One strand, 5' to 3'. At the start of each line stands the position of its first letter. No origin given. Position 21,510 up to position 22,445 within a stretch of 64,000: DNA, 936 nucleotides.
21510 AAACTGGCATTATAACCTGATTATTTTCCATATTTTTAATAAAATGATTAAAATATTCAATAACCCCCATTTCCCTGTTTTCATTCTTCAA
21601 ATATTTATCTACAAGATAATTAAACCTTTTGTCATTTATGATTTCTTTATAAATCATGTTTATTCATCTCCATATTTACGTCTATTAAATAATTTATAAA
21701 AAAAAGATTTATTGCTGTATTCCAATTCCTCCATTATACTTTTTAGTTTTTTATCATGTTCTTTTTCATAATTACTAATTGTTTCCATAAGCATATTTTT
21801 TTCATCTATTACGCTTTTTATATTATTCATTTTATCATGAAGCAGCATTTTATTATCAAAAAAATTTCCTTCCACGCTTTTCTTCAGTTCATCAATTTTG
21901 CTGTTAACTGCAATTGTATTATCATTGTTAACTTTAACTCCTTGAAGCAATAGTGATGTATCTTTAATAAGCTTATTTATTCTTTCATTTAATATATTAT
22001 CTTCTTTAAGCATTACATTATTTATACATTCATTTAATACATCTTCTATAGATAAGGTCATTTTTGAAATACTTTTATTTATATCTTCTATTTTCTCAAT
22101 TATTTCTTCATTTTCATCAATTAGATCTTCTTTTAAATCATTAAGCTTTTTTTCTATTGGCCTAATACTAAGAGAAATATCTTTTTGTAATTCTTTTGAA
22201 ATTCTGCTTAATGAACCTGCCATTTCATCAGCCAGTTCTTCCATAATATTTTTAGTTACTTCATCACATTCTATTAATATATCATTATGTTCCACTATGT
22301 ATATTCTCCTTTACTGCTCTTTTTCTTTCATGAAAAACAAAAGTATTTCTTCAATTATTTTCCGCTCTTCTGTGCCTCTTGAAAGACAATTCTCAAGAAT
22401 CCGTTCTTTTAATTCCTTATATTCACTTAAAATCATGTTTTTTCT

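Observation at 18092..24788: Four-gene operon with three paralogous dynamin-like GTPases plus a coiled-coil protein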

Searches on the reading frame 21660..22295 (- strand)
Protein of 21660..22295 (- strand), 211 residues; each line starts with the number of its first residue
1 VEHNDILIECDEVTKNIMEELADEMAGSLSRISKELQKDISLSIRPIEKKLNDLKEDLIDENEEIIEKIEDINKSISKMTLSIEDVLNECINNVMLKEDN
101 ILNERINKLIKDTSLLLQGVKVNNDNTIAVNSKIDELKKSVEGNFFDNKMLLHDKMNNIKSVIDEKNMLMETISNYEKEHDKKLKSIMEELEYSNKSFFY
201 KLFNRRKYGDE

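Call 3: search_protein_families(library=pfam, proteins=[window:21660-22295:-], max_evalue=1)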
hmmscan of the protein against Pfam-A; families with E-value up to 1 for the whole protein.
window:21660-22295:- (211 aa): 8 families
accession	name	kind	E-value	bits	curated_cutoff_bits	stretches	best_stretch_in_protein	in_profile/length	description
PF12395.13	DUF3658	-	0.036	14.5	23.3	1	49-121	36-100/107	Protein of unknown function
PF10372.14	CdaS_N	-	0.065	13.8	27.2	1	33-79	7-53/69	Diadenylate cyclase CdaS, N-terminal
PF01442.23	Apolipoprotein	-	0.13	12.4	90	0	19-69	65-115/190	Apolipoprotein A1/A4/E domain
PF08598.16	Sds3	-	0.15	12.6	25.4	1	27-70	66-109/217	Sds3-like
PF05478.16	Prominin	-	0.18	10.2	34.3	1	5-87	323-406/799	Prominin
PF04791.21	LMBR1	-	0.54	9.5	31.9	1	43-188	199-309/510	LMBR1-like membrane protein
PF05597.16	Phasin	-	0.77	10.3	28.8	0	114-166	39-91/126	Poly(hydroxyalcanoate) granule associated protein (phasin)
PF24564.1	DUF7605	-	0.9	9.9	27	0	18-95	51-127/183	Domain of unknown function (DUF7605)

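Call 4: search_protein_families(library=padloc, proteins=[window:21660-22295:-], max_evalue=1)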
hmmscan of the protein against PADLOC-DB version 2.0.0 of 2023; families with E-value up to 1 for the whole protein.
window:21660-22295:- (211 aa): 5 families
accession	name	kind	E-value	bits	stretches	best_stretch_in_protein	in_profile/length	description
PDLC03865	LmuB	-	0.00029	17.1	1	29-201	698-853/1007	-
PDLC03839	LeoA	-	0.00077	16.7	1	19-147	283-407/559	-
PDLC00650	ZorA3|ZorA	-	0.0014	15.2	1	13-161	528-670/1063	MotA/ExbB/TolQ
PDLC03842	LeoB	-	0.0051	13.7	2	15-115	301-402/568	-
PDLC03841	LeoBC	-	0.74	6.8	0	18-143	302-422/601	-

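Call 5: search_protein_families(library=ncbifam, proteins=[window:21660-22295:-], max_evalue=1)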
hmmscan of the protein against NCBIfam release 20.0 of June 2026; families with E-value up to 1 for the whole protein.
window:21660-22295:- (211 aa): 3 families
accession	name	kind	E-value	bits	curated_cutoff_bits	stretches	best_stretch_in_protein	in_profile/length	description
NF045767.1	RuberyRbr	equivalog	0.092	12.8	200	1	104-193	58-147/194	rubrerythrin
NF052504.1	sll1863_fam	domain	0.12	12.6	35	1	130-201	16-87/93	sll1863 family stress response protein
NF007523.0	PRK10132.1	equivalog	0.15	12.8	157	1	63-120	8-64/108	hypothetical protein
